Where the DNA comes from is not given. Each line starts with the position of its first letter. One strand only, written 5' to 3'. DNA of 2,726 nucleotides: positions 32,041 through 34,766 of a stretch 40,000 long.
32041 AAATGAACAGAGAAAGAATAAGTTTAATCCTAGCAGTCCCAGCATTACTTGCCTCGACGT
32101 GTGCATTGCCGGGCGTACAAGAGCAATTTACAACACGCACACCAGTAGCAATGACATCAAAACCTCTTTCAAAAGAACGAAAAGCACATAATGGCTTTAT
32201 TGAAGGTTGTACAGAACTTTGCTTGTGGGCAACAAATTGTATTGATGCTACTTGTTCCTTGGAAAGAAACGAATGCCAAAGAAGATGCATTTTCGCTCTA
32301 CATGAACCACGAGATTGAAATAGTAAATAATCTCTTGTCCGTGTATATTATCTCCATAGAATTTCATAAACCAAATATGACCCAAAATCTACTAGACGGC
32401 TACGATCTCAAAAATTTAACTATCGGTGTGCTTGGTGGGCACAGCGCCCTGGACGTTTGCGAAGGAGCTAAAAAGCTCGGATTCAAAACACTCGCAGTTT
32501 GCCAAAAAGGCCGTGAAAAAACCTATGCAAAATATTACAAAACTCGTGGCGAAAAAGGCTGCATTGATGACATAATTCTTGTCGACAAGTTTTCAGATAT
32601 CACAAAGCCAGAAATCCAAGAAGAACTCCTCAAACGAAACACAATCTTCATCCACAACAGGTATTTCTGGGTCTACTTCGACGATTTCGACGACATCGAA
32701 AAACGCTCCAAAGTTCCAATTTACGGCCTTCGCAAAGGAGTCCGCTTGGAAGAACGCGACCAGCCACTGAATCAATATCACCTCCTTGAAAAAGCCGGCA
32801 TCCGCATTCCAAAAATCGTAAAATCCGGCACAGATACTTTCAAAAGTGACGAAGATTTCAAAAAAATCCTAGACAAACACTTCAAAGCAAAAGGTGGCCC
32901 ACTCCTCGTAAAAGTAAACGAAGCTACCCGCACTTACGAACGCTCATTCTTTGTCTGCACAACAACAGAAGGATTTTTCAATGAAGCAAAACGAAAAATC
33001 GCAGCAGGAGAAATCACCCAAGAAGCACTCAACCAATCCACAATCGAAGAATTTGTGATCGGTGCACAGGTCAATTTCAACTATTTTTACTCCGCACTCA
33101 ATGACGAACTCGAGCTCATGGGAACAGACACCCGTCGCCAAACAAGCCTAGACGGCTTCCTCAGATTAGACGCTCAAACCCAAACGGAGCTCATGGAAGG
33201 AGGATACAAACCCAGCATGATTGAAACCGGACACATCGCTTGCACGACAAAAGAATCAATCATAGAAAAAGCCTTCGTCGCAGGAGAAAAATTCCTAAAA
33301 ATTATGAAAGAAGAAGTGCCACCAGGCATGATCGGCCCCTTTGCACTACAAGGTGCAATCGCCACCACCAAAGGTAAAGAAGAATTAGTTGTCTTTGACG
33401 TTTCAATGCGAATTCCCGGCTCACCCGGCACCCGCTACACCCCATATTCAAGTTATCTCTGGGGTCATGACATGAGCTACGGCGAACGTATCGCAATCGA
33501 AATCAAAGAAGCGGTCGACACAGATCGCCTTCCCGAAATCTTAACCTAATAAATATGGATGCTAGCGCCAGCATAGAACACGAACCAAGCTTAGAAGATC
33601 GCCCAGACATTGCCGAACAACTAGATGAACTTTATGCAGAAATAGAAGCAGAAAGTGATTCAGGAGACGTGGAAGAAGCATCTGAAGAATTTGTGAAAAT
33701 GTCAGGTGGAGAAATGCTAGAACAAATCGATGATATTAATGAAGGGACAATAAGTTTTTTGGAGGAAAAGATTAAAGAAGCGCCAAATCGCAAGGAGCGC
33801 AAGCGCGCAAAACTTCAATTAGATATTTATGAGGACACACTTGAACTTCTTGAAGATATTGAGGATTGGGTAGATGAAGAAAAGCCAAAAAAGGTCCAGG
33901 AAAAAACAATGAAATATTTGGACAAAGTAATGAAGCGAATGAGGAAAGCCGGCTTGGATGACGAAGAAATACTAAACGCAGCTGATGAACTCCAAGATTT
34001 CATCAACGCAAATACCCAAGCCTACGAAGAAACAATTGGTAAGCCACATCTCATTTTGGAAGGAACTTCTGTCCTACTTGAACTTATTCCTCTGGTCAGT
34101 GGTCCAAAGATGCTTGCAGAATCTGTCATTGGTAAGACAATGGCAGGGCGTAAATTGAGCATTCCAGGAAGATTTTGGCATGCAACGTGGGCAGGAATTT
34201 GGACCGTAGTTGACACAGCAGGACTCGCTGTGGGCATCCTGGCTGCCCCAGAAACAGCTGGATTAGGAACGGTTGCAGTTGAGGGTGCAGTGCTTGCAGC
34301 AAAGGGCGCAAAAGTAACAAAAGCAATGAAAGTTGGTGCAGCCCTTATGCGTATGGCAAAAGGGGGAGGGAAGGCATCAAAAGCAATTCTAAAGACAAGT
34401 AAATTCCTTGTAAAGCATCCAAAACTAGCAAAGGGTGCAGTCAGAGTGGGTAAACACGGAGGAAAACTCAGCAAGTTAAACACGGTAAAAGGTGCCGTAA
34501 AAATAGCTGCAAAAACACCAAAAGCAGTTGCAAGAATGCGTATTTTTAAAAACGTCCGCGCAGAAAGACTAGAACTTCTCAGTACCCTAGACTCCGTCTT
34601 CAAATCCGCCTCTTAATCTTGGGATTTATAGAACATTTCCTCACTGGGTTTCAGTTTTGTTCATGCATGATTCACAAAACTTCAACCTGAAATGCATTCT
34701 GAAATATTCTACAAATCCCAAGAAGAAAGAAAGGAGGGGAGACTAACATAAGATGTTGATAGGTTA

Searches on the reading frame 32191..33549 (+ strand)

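Call 24: search_protein_families(library=pfam, proteins=[window:32191-33549:+], max_evalue=0.01)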
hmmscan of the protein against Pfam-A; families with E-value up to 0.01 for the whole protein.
window:32191-33549:+ (452 aa): 2 families
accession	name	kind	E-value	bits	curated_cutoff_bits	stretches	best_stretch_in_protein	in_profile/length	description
PF06973.17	DUF1297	-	1.7e-58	197.7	23.8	1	264-452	4-188/188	Domain of unknown function (DUF1297)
PF06849.18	DUF1246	-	5.1e-35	120.6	25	1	78-209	1-121/122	Protein of unknown function (DUF1246)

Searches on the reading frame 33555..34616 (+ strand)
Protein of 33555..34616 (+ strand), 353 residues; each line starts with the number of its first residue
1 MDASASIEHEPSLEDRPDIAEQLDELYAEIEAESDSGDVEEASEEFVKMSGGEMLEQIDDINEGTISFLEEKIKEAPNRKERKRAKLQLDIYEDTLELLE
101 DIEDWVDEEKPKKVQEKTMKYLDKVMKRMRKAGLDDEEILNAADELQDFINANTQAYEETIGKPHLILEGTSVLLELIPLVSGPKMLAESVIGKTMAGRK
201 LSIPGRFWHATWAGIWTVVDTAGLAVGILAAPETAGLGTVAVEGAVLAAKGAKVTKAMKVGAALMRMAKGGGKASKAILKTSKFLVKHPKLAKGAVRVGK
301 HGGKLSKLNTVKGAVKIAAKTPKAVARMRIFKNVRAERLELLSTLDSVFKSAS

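Call 24: search_protein_families(library=pfam, proteins=[window:33555-34616:+], max_evalue=0.01)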
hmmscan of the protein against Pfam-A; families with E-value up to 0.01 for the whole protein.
window:33555-34616:+ (353 aa): 3 families
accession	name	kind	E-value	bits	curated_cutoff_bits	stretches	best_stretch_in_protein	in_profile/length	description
PF02909.22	TetR_C_1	-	0.006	16.9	21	0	116-161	42-87/146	Tetracyclin repressor-like, C-terminal domain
PF11588.13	DUF3243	-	0.0092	16.7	27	0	119-156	10-47/79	Protein of unknown function (DUF3243)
PF06252.17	GemA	-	0.0097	17.3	27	0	72-151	37-111/119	Bacteriophage Mu, GemA protein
